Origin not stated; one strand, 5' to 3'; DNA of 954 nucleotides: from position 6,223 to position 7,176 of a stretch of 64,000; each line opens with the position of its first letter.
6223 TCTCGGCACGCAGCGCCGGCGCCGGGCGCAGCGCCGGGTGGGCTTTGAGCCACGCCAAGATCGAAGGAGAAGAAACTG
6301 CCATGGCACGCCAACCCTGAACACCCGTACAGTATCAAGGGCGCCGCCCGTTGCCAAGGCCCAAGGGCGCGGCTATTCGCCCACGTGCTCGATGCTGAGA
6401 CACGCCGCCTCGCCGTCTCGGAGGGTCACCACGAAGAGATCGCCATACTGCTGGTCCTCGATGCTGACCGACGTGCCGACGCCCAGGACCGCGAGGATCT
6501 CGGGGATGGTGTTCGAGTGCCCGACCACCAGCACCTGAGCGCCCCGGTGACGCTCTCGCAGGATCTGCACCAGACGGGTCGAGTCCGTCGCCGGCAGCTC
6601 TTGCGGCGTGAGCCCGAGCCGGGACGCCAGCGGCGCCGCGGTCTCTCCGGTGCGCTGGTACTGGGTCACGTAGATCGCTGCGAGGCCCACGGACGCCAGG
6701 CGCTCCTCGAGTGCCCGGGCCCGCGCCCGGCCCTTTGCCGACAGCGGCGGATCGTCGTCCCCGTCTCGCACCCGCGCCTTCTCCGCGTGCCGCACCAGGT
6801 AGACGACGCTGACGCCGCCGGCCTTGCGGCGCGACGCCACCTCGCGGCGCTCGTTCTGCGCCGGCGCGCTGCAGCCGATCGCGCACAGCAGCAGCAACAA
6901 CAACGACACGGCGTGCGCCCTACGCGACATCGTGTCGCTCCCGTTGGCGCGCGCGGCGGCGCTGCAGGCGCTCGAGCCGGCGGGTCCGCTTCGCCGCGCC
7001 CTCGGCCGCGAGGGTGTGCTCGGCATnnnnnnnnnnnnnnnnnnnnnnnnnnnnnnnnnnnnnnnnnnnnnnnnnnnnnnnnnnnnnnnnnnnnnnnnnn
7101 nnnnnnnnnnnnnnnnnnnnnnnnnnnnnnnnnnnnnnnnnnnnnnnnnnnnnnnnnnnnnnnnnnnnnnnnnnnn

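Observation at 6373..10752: MrfA/YprA-like DUF1998 helicase + MrfB/YprB-like exonuclease operon next to imuAB, preceded by a second LexA-like palindrome: a candidate SOS-regulated adduct-repair module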

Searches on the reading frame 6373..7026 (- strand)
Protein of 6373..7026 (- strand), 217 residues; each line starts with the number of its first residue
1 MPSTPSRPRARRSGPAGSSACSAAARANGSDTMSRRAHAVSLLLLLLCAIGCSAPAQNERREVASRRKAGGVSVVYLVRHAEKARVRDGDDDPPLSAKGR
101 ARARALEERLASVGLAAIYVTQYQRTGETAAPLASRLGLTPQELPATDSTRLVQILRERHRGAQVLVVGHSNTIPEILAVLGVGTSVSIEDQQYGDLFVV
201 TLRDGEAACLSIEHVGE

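Call 6: search_protein_families(library=pfam, proteins=[window:6373-7026:-], max_evalue=0.01)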
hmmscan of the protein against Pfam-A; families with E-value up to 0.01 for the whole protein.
window:6373-7026:- (217 aa): 1 family
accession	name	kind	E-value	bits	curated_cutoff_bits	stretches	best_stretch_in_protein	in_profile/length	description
PF00300.27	His_Phos_1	-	7.9e-18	65.3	21.7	1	75-145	1-75/194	Histidine phosphatase superfamily (branch 1)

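Call 7: search_protein_families(library=ncbifam, proteins=[window:6373-7026:-], max_evalue=0.01)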
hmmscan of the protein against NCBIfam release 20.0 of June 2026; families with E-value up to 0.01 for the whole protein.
window:6373-7026:- (217 aa): 10 families
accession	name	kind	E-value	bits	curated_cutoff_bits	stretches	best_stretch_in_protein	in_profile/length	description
NF052459.1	OxoGTPPhMutT1Mycb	equivalog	2.8e-08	33.2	475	1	72-147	132-210/292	8-oxo-(d)GTP phosphatase MutT1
NF045917.1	PhserinePhPspA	equivalog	1.8e-07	31.1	350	1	75-139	4-72/211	phosphoserine phosphatase PspA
TIGR03162.1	ribazole_cobC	equivalog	2.1e-07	30.5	162.9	1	75-141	1-70/176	alpha-ribazole phosphatase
NF052369.1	PmrG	equivalog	4e-07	29.7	170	1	58-203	8-152/168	lipopolysaccharide core heptose(II)-phosphate phosphatase PmrG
TIGR03848.1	MSMEG_4193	subfamily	1.7e-06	27.6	203.85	1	76-142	3-74/204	MSMEG_4193 family putative phosphomutase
TIGR00249.1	sixA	equivalog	1e-05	25.5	74.5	1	75-186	3-123/154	phosphohistidine phosphatase SixA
NF002901.0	PRK03482.1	equivalog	9.8e-05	22.1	261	1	75-137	4-70/215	2,3-diphosphoglycerate-dependent phosphoglycerate mutase GpmB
NF005567.0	PRK07238.1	equivalog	0.00018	20.9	326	1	56-140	161-250/378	bifunctional RNase H/acid phosphatase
NF011580.0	PRK15004.1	equivalog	0.00034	20.7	250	1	75-135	3-67/203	adenosylcobalamin/alpha-ribazole phosphatase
NF009994.0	PRK13463.1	equivalog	0.00062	19.6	277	0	74-131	4-65/203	phosphoserine phosphatase 1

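Call 59: search_protein_families(library=pfam, proteins=[window:6373-6930:-], max_evalue=10)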
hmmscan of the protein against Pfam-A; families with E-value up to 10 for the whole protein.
window:6373-6930:- (185 aa): 2 families
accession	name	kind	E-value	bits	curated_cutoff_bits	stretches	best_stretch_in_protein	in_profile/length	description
PF00300.27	His_Phos_1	-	4.9e-18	65.9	21.7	2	43-113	1-75/194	Histidine phosphatase superfamily (branch 1)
PF02602.20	HEM4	-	0.034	13.7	27.5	1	95-147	78-136/231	Uroporphyrinogen-III synthase HemD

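Call 64: find_homologous_proteins(query=window:6373-6930:-, max_evalue=1e-10)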
Query window:6373-6930:- (185 aa): 4284 proteins with E <= 1e-10 among 7006 candidates; the best 120 are listed.
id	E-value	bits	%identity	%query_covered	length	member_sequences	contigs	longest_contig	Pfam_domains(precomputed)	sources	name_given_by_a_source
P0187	5.4e-111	386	100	100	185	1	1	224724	PF00300.28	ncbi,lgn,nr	ncbi:MAG: histidine phosphatase family protein [Deltaproteobacteria bacterium]|nr:histidine phosphat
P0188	2.2e-42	163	57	78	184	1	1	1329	PF00300.28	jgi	jgi:2,3-bisphosphoglycerate-dependent phosphoglycerate mutase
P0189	3.7e-42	162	57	78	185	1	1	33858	PF00300.28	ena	-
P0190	6.0e-34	135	53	78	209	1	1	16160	PF00300.28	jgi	jgi:broad specificity phosphatase PhoE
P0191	8.9e-34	135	49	83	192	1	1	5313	PF00300.28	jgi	-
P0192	1.3e-31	128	54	76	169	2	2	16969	PF00300.28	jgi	jgi:broad specificity phosphatase PhoE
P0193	1.8e-31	127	47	79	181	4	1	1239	PF00300.28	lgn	-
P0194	1.8e-31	127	44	99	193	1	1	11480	PF00300.28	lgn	-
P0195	3.0e-31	127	52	73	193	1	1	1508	PF00300.28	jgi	jgi:broad specificity phosphatase PhoE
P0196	1.5e-30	124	42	100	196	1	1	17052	PF00300.28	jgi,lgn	jgi:phosphohistidine phosphatase SixA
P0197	2.8e-30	123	50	75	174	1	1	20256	PF00300.28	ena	-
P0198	3.6e-30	123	50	78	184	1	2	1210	PF00300.28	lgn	-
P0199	4.9e-30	123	52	70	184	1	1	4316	PF00300.28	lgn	-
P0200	5.8e-30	122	48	78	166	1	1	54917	PF00300.28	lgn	-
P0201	5.8e-30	122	50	75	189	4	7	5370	PF00300.28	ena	-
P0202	5.9e-30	122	46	94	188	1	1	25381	PF00300.28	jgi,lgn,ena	-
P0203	8.6e-30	122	48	76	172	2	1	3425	PF00300.28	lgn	-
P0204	8.7e-30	122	46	95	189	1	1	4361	PF00300.28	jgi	jgi:phosphohistidine phosphatase SixA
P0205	9.0e-30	122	46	79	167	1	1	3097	PF00300.28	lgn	-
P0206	9.6e-30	122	47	82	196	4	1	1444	PF00300.28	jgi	jgi:broad specificity phosphatase PhoE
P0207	1.0e-29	122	47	80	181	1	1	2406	PF00300.28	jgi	jgi:broad specificity phosphatase PhoE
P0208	1.1e-29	121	43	99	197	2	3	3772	PF00300.28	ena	-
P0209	1.7e-29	121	51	72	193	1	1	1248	PF00300.28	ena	-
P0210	2.1e-29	121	44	91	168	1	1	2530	PF00300.28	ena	-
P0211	2.1e-29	121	54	74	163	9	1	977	PF00300.28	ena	-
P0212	2.5e-29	120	46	98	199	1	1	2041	PF00300.28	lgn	-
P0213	2.8e-29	120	51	70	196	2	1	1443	PF00300.28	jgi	jgi:broad specificity phosphatase PhoE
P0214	2.9e-29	120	51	75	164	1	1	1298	PF00300.28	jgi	jgi:broad specificity phosphatase PhoE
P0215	4.1e-29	120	52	77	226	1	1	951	PF00300.28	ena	-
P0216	4.6e-29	119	51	75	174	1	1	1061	PF00300.28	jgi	jgi:broad specificity phosphatase PhoE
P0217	5.9e-29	119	47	77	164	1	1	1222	PF00300.28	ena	-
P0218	6.0e-29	119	48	74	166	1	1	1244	PF00300.28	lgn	-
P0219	6.4e-29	119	50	76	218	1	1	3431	PF00300.28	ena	-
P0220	7.8e-29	119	48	90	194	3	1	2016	PF00300.28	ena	-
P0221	8.5e-29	119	49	72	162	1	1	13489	PF00300.28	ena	-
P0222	9.1e-29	118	46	74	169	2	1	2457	PF00300.28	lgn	-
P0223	1.0e-28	118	40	92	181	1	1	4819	PF00300.28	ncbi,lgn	ncbi:MAG: phosphoglycerate mutase family protein [Terriglobales bacterium]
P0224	1.1e-28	118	41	96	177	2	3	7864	PF00300.28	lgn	-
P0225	1.3e-28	118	48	72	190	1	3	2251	PF00300.28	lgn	-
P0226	1.3e-28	118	45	79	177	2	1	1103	PF00300.28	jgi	-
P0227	1.9e-28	117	49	71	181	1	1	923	PF00300.28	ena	-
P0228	2.0e-28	117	44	87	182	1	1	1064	PF00300.28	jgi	jgi:broad specificity phosphatase PhoE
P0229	2.1e-28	117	49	73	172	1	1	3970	PF00300.28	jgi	-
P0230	2.3e-28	117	50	72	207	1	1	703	PF00300.28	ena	-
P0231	2.4e-28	117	50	74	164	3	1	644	PF00300.28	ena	-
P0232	2.5e-28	117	49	77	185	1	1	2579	PF00300.28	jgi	jgi:broad specificity phosphatase PhoE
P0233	2.8e-28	117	39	98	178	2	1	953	PF00300.28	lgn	-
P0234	2.9e-28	117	51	74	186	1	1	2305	PF00300.28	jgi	jgi:phosphohistidine phosphatase SixA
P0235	3.5e-28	117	50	78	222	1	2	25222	PF00300.28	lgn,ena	-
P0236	3.9e-28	116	51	69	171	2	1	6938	PF00300.28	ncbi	-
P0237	4.3e-28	116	46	79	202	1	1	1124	PF00300.28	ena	-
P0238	4.5e-28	116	51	69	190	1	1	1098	PF00300.28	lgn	-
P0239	4.6e-28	116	46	96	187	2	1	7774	PF00300.28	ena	-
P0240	4.9e-28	116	49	70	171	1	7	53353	PF00300.28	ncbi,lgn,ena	ncbi:MAG TPA: phosphoglycerate mutase family protein [Vicinamibacterales bacterium]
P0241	5.0e-28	116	45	71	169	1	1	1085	PF00300.28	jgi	jgi:broad specificity phosphatase PhoE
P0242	5.0e-28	116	49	77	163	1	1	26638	PF00300.28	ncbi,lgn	-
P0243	5.3e-28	116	54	68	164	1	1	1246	PF00300.28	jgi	jgi:broad specificity phosphatase PhoE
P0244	5.3e-28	116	50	69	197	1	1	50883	PF00300.28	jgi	jgi:broad specificity phosphatase PhoE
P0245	6.1e-28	116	45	92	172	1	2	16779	PF00300.28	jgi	jgi:broad specificity phosphatase PhoE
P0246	6.5e-28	116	51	69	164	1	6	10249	PF00300.28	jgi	jgi:phosphohistidine phosphatase SixA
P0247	6.6e-28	116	50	72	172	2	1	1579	PF00300.28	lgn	-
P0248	6.7e-28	116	41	95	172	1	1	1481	PF00300.28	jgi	jgi:broad specificity phosphatase PhoE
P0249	6.8e-28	116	46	91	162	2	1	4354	PF00300.28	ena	-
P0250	6.9e-28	116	46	87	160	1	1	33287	PF00300.28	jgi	jgi:broad specificity phosphatase PhoE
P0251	7.0e-28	116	44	90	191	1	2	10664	PF00300.28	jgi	jgi:broad specificity phosphatase PhoE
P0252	7.3e-28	116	44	87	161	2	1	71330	PF00300.28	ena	-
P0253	7.4e-28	116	47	74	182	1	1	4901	PF00300.28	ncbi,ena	-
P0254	7.4e-28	116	44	78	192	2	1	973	PF00300.28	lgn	-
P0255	9.4e-28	115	47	86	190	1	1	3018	PF00300.28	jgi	jgi:broad specificity phosphatase PhoE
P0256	1.1e-27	115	49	70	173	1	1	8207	PF00300.28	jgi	jgi:broad specificity phosphatase PhoE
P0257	1.1e-27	115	44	78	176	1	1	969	PF00300.28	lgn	-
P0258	1.2e-27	115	50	72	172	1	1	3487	PF00300.28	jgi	jgi:phosphohistidine phosphatase SixA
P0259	1.3e-27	115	49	69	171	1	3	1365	PF00300.28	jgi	jgi:broad specificity phosphatase PhoE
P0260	1.3e-27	115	50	78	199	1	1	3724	PF00300.28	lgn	-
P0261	1.3e-27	115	50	69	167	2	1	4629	PF00300.28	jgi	jgi:broad specificity phosphatase PhoE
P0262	1.3e-27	115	44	78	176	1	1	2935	PF00300.28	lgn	-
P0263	1.3e-27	115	45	85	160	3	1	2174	PF00300.28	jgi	jgi:2,3-bisphosphoglycerate-dependent phosphoglycerate mutase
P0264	1.3e-27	115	53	68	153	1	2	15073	PF00300.28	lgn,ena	-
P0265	1.5e-27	115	52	69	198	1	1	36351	PF00300.28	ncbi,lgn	ncbi:hypothetical protein BH23GEM6_BH23GEM6_23870 [soil metagenome]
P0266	1.5e-27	114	46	79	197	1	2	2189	PF00300.28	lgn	-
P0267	1.6e-27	114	42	96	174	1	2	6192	PF00300.28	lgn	-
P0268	1.7e-27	114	49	76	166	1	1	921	PF00300.28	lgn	-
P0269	1.7e-27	114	46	86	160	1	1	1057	PF00300.28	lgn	-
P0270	1.8e-27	114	50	74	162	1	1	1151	PF00300.28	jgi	jgi:broad specificity phosphatase PhoE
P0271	1.8e-27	114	42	81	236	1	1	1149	PF00300.28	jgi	jgi:phosphohistidine phosphatase SixA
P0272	1.9e-27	114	45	78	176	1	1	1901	PF00300.28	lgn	-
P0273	2.1e-27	114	48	72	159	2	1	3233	PF00300.28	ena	-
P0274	2.2e-27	114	43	99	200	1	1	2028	PF00300.28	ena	-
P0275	2.2e-27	114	52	70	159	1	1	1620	PF00300.28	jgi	-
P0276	2.3e-27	114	45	78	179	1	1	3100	PF00300.28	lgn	-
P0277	2.4e-27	114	50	76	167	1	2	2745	PF00300.28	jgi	jgi:2,3-bisphosphoglycerate-dependent phosphoglycerate mutase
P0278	2.4e-27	114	43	92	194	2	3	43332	PF00300.28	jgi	jgi:broad specificity phosphatase PhoE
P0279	2.4e-27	114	45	99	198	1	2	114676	PF00300.28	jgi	jgi:broad specificity phosphatase PhoE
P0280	2.5e-27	114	47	78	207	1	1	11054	PF00300.28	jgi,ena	-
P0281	2.5e-27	114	50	69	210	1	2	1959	PF00300.28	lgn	-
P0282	2.5e-27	114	50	72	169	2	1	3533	PF00300.28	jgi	jgi:broad specificity phosphatase PhoE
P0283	2.5e-27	114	48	76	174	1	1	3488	PF00300.28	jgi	-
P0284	2.6e-27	114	50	70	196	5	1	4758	PF00300.28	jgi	jgi:phosphohistidine phosphatase SixA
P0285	2.6e-27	114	46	82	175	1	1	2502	PF00300.28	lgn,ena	-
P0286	2.8e-27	114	50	69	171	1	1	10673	PF00300.28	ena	-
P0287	2.8e-27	114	50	74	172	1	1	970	PF00300.28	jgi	-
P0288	2.8e-27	114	49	74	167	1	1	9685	PF00300.28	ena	-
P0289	2.8e-27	114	46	77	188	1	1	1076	PF00300.28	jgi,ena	-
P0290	2.8e-27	114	48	78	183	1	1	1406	PF00300.28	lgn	-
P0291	2.9e-27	114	45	92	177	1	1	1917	PF00300.28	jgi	jgi:broad specificity phosphatase PhoE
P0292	2.9e-27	114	48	76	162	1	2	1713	PF00300.28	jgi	jgi:broad specificity phosphatase PhoE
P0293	2.9e-27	114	50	70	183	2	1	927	PF00300.28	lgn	-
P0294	3.0e-27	114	49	75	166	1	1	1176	PF00300.28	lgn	-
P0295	3.1e-27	114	46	71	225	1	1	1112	PF00300.28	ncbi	-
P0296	3.1e-27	113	47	72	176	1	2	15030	PF00300.28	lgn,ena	-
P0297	3.1e-27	113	45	85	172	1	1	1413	PF00300.28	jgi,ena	-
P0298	3.1e-27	113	51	75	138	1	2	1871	PF00300.28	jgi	jgi:broad specificity phosphatase PhoE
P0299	3.3e-27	113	47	71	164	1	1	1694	PF00300.28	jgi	jgi:broad specificity phosphatase PhoE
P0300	3.5e-27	113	47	75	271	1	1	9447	PF03544.20,PF00300.28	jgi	jgi:TonB family protein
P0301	3.5e-27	113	44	99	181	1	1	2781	PF00300.28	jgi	-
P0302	3.5e-27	113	50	67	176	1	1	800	PF00300.28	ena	-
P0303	4.0e-27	113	50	73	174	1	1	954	PF00300.28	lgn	-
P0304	4.3e-27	113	49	72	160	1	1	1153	PF00300.28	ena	-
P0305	4.3e-27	113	48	79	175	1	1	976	PF00300.28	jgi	jgi:broad specificity phosphatase PhoE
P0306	4.6e-27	113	44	86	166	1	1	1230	PF00300.28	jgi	jgi:phosphohistidine phosphatase SixA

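Call 65: find_encoding_contigs(protein=P0190, flank=5000, max_places=1)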
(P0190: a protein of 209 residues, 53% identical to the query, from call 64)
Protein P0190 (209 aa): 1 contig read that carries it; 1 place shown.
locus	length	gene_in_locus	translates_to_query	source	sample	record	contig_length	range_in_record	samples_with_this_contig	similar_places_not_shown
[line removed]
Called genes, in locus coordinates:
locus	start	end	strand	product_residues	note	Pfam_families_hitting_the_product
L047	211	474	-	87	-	PF00254:FKBP_C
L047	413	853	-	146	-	PF07681:DoxX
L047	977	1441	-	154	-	PF02230:Abhydrolase_2, PF00756:Esterase (weak), PF12697:Abhydrolase_6 (weak)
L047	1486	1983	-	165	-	PF12802:MarR_2, PF01047:MarR, PF13412:HTH_24 (weak)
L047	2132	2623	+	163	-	PF05974:DUF892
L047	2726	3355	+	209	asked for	PF00300:His_Phos_1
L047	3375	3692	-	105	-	PF06155:GBBH-like_N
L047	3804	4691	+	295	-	PF01738:DLH, PF12695:Abhydrolase_5 (weak)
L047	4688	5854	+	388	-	PF01960:ArgJ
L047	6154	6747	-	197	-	PF01521:Fe-S_biosyn (weak), PF01106:NifU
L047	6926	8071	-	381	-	PF01464:SLT, PF01476:LysM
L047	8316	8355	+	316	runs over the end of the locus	PF01565:FAD_binding_4, PF02873:MurB_C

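Call 66: find_encoding_contigs(protein=P0192, flank=5000, max_places=1)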
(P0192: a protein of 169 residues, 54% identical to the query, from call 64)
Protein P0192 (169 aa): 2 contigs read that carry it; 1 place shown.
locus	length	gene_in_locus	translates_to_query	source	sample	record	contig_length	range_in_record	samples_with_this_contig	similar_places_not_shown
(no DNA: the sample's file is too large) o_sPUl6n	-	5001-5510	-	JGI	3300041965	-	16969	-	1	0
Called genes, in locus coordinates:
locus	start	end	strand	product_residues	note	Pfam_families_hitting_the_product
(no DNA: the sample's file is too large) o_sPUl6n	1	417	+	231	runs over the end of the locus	PF06452:CBM9_1 (weak)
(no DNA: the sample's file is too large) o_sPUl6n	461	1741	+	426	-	PF09861:Lar_N (weak)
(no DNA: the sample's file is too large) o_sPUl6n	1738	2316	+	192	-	PF14470:bPH_3, PF09851:SHOCT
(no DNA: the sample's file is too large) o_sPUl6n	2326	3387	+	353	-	PF01594:AI-2E_transport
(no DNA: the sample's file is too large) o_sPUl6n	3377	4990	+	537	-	PF07969:Amidohydro_3, PF01979:Amidohydro_1 (faint), PF07969:Amidohydro_3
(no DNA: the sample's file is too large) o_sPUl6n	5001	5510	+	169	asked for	PF00300:His_Phos_1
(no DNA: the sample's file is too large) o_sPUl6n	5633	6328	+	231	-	-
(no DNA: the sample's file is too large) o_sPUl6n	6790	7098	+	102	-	-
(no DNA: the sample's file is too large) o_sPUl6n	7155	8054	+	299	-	PF01408:GFO_IDH_MocA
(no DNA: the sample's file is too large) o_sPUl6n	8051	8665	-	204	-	PF00908:dTDP_sugar_isom, PF14667:Polysacc_synt_C (weak)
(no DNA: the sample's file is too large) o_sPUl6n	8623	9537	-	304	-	-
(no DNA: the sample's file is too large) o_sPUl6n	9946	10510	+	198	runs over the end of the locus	?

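Call 67: search_protein_families(library=padloc, proteins=[window:6373-6930:-], max_evalue=0.001)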
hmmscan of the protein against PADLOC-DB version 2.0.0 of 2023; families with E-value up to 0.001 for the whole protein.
window:6373-6930:- (185 aa): 0 families
